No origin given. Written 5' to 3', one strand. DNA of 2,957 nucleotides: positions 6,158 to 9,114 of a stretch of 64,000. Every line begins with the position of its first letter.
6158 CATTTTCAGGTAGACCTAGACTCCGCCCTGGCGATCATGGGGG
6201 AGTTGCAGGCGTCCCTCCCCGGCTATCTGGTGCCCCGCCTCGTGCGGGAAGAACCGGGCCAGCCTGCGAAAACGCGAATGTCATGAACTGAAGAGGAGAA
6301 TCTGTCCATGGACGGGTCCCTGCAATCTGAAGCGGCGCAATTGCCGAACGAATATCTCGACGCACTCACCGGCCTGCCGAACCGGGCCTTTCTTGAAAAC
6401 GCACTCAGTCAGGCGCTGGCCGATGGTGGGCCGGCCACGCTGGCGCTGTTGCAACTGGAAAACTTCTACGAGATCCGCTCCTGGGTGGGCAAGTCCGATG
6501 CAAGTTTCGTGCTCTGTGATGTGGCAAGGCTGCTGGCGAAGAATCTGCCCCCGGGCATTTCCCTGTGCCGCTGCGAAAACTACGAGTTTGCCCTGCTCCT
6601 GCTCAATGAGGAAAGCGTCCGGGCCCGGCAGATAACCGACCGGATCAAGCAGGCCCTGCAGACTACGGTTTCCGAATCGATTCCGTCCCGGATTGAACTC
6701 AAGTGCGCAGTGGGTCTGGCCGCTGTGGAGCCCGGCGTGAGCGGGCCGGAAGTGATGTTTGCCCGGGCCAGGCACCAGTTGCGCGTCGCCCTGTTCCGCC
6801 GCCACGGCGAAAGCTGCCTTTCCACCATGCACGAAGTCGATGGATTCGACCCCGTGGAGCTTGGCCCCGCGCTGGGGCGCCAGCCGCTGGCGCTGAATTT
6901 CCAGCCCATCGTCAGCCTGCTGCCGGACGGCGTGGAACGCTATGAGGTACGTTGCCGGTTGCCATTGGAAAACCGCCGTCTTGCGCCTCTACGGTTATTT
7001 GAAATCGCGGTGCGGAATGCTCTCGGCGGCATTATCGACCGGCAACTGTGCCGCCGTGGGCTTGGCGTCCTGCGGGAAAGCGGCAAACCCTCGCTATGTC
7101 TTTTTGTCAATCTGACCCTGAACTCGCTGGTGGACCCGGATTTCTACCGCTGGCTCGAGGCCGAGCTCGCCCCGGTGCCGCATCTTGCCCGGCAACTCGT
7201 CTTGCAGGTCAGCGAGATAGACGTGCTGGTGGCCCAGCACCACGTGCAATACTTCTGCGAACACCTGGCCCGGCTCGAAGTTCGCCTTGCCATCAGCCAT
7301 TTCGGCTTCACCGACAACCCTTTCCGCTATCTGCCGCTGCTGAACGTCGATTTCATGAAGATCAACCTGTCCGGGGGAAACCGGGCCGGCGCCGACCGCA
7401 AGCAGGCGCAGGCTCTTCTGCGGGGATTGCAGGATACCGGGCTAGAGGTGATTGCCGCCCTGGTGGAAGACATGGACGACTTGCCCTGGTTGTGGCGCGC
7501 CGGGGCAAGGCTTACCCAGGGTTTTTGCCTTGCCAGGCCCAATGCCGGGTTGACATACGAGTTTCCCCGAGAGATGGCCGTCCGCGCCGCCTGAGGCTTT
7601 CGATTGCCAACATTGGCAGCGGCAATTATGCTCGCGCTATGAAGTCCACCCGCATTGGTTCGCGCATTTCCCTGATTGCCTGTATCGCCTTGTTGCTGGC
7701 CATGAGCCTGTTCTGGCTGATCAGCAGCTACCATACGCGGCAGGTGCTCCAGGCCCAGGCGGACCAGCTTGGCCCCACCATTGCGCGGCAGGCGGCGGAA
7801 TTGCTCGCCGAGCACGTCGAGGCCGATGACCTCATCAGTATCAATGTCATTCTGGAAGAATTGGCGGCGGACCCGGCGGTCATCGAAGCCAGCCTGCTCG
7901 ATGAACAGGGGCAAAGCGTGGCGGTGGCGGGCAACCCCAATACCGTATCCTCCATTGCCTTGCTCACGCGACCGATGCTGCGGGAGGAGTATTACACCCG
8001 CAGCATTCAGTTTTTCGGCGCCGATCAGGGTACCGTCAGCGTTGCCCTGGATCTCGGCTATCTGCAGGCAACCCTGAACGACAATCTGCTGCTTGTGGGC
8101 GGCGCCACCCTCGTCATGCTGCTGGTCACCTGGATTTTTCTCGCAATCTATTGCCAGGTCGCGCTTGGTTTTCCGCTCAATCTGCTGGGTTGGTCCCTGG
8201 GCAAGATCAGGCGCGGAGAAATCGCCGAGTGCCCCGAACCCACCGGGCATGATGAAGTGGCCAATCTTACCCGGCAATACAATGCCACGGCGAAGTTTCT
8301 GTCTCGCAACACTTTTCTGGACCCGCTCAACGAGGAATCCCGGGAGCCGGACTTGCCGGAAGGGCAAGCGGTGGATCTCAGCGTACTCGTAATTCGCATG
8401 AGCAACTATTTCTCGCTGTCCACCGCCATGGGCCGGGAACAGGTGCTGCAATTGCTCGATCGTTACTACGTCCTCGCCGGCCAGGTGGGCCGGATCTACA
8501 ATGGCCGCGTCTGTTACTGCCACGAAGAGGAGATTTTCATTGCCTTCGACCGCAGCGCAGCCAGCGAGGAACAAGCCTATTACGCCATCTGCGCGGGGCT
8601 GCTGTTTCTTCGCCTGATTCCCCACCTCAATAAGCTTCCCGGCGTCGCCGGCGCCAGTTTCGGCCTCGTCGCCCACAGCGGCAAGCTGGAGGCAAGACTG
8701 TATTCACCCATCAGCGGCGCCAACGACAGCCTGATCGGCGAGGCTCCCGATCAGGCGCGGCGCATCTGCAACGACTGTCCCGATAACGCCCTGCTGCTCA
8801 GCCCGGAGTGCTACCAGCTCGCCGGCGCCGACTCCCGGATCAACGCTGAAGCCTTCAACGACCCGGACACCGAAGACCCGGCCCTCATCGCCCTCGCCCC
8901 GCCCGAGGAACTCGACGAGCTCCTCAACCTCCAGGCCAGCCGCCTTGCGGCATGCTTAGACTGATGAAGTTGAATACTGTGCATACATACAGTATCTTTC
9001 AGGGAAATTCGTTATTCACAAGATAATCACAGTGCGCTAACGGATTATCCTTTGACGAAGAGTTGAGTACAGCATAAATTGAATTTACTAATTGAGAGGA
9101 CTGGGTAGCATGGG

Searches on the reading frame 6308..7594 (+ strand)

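Call 6: search_protein_families(library=pfam, proteins=[window:6308-7594:+], max_evalue=0.01)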
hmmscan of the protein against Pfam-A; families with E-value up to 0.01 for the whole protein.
window:6308-7594:+ (428 aa): 2 families
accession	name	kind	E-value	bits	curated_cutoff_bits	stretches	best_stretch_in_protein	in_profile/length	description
PF00563.25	EAL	-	2.1e-34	119.4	31.3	1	187-411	6-236/236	EAL domain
PF00990.26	GGDEF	-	1e-16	61.6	23.8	1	16-160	2-153/161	Diguanylate cyclase, GGDEF domain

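Call 7: search_protein_families(library=padloc, proteins=[window:6308-7594:+], max_evalue=0.01)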
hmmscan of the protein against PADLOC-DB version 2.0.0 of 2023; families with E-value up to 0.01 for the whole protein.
window:6308-7594:+ (428 aa): 0 families

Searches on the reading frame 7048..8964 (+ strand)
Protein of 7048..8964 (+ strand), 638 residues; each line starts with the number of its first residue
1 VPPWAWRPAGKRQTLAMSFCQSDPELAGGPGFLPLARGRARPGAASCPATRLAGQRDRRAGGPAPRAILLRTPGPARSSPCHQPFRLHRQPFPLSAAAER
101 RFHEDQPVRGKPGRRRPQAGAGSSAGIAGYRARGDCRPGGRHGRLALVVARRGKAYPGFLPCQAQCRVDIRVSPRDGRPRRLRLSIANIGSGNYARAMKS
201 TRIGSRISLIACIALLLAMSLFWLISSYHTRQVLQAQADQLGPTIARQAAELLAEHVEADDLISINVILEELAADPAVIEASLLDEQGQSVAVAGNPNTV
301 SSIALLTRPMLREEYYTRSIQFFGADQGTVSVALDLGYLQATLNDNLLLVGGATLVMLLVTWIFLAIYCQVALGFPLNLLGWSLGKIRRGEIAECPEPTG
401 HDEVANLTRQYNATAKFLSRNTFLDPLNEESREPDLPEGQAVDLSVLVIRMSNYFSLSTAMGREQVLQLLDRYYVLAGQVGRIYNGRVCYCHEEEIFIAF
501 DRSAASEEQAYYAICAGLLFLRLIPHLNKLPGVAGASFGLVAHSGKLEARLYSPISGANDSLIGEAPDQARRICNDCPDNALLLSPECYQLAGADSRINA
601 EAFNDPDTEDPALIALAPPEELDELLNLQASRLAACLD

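Call 6: search_protein_families(library=pfam, proteins=[window:7048-8964:+], max_evalue=0.01)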
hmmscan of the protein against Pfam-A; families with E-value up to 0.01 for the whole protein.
window:7048-8964:+ (638 aa): 1 family
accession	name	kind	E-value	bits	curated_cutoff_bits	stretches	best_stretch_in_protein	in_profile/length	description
PF10144.15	SMP_2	-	1.5e-08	34.9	28.9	1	206-303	13-111/159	Bacterial virulence factor haemolysin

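Call 7: search_protein_families(library=padloc, proteins=[window:7048-8964:+], max_evalue=0.01)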
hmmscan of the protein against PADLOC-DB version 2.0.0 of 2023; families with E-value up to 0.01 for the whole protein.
window:7048-8964:+ (638 aa): 0 families

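Call 10: search_protein_families(library=ncbifam, proteins=[window:7048-8964:+], max_evalue=0.1)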
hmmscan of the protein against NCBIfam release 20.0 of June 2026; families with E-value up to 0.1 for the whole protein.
window:7048-8964:+ (638 aa): 4 families
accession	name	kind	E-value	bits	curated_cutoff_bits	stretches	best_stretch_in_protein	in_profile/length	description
NF008419.0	PRK11246.1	equivalog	5.1e-07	29.4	279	1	207-300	14-109/219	YtjB family periplasmic protein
NF007423.1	PRK09966.1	equivalog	7e-06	25.2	325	1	210-364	11-167/390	diguanylate cyclase DgcN/YfiN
NF040691.1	MtrAB_MtrB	equivalog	0.0096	15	450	1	343-421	185-260/507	MtrAB system histidine kinase MtrB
NF038263.1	prot_phos_SiaA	equivalog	0.015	13.8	700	0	330-422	291-383/658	biofilm regulation protein phosphatase SiaA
